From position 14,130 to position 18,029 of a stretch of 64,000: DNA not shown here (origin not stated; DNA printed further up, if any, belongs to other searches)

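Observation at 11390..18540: A ~19-20-aa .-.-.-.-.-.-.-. repeat fills two adjacent giant T4SS proteins, including VirB10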

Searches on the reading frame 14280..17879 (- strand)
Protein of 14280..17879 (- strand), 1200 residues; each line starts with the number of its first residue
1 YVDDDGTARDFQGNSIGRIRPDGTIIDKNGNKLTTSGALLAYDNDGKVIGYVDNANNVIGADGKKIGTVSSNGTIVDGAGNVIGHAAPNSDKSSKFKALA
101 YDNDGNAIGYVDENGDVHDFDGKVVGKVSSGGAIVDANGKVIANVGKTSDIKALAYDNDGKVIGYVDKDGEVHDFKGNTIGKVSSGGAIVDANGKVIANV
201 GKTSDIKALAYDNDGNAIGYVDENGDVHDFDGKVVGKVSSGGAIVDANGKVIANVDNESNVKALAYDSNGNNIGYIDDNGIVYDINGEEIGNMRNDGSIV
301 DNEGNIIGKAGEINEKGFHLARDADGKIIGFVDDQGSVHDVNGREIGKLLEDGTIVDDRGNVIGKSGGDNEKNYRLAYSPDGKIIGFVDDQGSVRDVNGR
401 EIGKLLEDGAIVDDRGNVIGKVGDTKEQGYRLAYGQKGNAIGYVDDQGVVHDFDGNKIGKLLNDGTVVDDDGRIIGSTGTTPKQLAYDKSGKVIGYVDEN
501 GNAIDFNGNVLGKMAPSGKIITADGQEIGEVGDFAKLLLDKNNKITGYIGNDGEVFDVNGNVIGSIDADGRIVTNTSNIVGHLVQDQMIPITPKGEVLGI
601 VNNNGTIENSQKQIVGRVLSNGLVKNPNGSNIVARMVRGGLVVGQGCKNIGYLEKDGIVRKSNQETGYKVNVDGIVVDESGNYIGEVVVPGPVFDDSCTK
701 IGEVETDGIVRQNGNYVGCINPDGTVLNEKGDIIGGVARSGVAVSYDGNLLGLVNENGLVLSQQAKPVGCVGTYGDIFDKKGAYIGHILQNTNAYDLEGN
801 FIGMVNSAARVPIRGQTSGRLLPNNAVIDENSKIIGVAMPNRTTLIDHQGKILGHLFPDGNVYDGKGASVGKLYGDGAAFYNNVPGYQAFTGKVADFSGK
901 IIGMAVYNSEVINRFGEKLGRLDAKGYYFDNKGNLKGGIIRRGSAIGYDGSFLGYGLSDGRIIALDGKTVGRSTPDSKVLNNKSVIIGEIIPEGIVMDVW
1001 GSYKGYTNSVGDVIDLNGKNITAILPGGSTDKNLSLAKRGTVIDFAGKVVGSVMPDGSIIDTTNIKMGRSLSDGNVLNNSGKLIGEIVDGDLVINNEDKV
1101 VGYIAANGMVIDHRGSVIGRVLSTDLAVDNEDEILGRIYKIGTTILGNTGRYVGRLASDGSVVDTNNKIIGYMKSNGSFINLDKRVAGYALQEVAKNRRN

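Call 72: predict_structure(alignment_id=A3)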
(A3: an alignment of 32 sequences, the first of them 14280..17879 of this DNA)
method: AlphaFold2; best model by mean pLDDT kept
length: 1200 residues; sequences in the alignment: 32
mean_pLDDT: 72.9   pTM: 0.56
mean pLDDT of the five models: 72.9, 72.9, 72.0, 71.2, 70.6
residues with pLDDT >= 90: 202; 70-90: 561; 50-70: 247; < 50: 190
segments of 3 or more residues with pLDDT < 50: 1-4, 9-15, 20-23, 32-99, 101-107, 135-152, 200-209, 213-215, 254-262, 312-318, 366-373, 425-429, 435-439, 462-465, 470-472, 575-579
pLDDT, mean of each block of 10 residues (from residue 1): 50 47 53 44 40 39 28 26 24 37 46 60 58 45 34 51 62 64 67 59 38 55 66 67 62 45 64 66 67 78 78 44 59 64 65 63 53 60 66 65 71 73 53 51 59 63 50 63 85 85 88 88 87 83 78 71 63 52 61 87 71 76 76 85 86 86 86 85 82 81 85 87 85 83 84 81 81 85 86 88 84 82 86 90 88 90 88 88 90 88 88 87 92 89 88 90 90 91 87 89 89 89 86 88 91 89 87 89 91 91 92 88 89 92 87 88 87 91 91 62
secondary structure, 60 per line:
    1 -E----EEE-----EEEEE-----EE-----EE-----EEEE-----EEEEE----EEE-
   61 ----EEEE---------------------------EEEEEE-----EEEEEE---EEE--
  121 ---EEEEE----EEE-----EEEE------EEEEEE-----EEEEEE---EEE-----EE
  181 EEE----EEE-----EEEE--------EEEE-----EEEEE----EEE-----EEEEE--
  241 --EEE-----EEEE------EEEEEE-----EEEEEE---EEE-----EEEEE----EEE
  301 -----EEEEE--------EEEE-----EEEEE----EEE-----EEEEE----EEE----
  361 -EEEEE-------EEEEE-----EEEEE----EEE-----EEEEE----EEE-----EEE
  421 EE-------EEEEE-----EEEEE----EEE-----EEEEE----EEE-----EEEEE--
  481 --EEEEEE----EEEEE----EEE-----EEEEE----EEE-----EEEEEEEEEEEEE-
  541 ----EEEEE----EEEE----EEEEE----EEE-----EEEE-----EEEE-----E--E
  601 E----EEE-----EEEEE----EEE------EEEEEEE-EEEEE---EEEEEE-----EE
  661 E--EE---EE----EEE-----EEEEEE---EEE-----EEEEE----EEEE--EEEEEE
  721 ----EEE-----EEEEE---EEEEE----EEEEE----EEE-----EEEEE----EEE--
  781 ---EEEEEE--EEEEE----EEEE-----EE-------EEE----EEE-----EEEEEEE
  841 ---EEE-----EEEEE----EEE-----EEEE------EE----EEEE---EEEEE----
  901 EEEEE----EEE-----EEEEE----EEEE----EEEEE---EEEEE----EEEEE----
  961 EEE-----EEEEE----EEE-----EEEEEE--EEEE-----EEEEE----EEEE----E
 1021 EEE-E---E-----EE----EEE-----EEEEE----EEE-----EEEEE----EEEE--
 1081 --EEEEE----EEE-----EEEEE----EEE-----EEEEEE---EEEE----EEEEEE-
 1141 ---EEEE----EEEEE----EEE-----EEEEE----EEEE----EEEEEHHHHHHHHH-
elements in order (helices of 4 or more, strands of 3 or more residues): E7-9 E15-19 E39-42 E48-52 E57-59 E65-68 E96-101 E107-112 E116-118 E124-128 E133-135 E141-144 E151-156 E162-167 E171-173 E179-183 E188-190 E196-199 E208-211 E217-221 E226-228 E234-238 E243-245 E251-254 E261-266 E272-277 E281-283 E289-293 E298-300 E306-310 E319-322 E328-332 E337-339 E345-349 E354-356 E362-366 E374-378 E384-388 E393-395 E401-405 E410-412 E418-422 E430-434 E440-444 E449-451 E457-461 E466-468 E474-478 E483-488 E493-497 E502-504 E510-514 E519-521 E527-539 E545-549 E554-557 E562-566 E571-573 E579-582 E588-591 E606-608 E614-618 E623-625 E632-638 E640-644 E648-653 E659-661 E675-677 E683-688 E692-694 E700-704 E709-712 E715-720 E725-727 E733-737 E741-745 E750-754 E759-761 E767-771 E776-778 E784-789 E792-796 E801-804 E819-821 E826-828 E834-840 E844-846 E852-856 E861-863 E869-872 E885-888 E892-896 E901-905 E910-912 E918-922 E927-930 E935-939 E943-947 E952-956 E961-963 E969-973 E978-980 E986-991 E994-997 E1003-1007 E1012-1015 E1020-1023 E1041-1043 E1049-1053 E1058-1060 E1066-1070 E1075-1078 E1083-1087 E1092-1094 E1100-1104 E1109-1111 E1117-1122 E1126-1129 E1134-1139 E1144-1147 E1152-1156 E1161-1163 E1169-1173 E1178-1181 E1186-1190 H1191-1199

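Call 74: fold_search(model_id=the predicted structure, library=pdb)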
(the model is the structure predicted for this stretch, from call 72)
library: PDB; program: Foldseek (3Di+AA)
matches with E <= 10: 1399; with E <= 0.001: 163
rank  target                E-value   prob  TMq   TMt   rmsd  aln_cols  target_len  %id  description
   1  9ifo_A                2.9e-39  0.99  0.07  0.06  33.7      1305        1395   12  Structure of Teneurin-Like Protein (TLP) (released 2026-03-11)
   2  6ske_A                1.2e-33  0.94  0.08  0.06  37.8      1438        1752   12  Teneurin 2 in complex with Latrophilin 2 Lec domain (released 2020-02-12)
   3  8qja_C                1.0e-32  0.99  0.08  0.09  31.6      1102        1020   13  T6SS-linked Rhs repeat protein - Advenella mimigardefordensis VgrG-Rhs core (released 2024-09-25)
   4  8qjb_A                1.0e-32  0.93  0.07  0.07  30.5      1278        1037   11  T6SS-linked Rhs repeat protein - Salmonella bongori Rhs-core domain extended N-terminus (released 2024-09-25)
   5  8h8b                  1.2e-32  0.93  0.07  0.07  31.4      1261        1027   12  Type VI secretion system effector RhsP in its pre-autoproteolysis and monomeric form (released 2023-01-18)
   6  8qjc                  2.2e-31  0.98  0.08  0.08  34.4      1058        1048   13  T6SS-linked Rhs repeat protein - Salmonella bongori Rhs-core domain with toxin domain (released 2024-09-25)
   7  8cp6_B                1.9e-30  0.97  0.08  0.08  32.7      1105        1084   14  Type six secretion system exported effector 5 (Tse5) (released 2023-12-06)
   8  9g41_A                5.4e-30  0.89  0.07  0.07  30.8      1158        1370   12  Mouse Teneurin2 dimer variant A0B1 (released 2026-01-21)
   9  8qja_A                1.6e-29  0.87  0.07  0.07  32.7      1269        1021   12  T6SS-linked Rhs repeat protein - Advenella mimigardefordensis VgrG-Rhs core (released 2024-09-25)
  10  8fia_A                2.9e-29  0.80  0.07  0.06  29.9      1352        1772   11  The structure of fly Teneurin self assembly (released 2023-05-03)
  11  9g2f_A                5.4e-29  0.72  0.07  0.05  33.7      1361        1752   12  Mouse Teneurin2 dimer variant A1B1 (released 2026-01-21)
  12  6vhh_A                3.4e-28  0.87  0.09  0.07  38.1      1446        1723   12  Human Teneurin-2 and human Latrophilin-3 binary complex (released 2020-06-03)
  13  7ban_A                4.0e-26  0.57  0.08  0.06  29.4      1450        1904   13  human Teneurin4 Mut C2 (released 2022-01-12)
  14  4igl_B                1.2e-21  0.44  0.06  0.07  28.6       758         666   13  Structure of the RHS-repeat containing BC component of the secreted ABC toxin complex from Yersinia entomophaga (released 2013-08-07)
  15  6suq                  3.0e-18  0.14  0.06  0.04  29.9       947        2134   10  Crystal Structure of TcdB2-TccC3-TEV (released 2019-12-04)
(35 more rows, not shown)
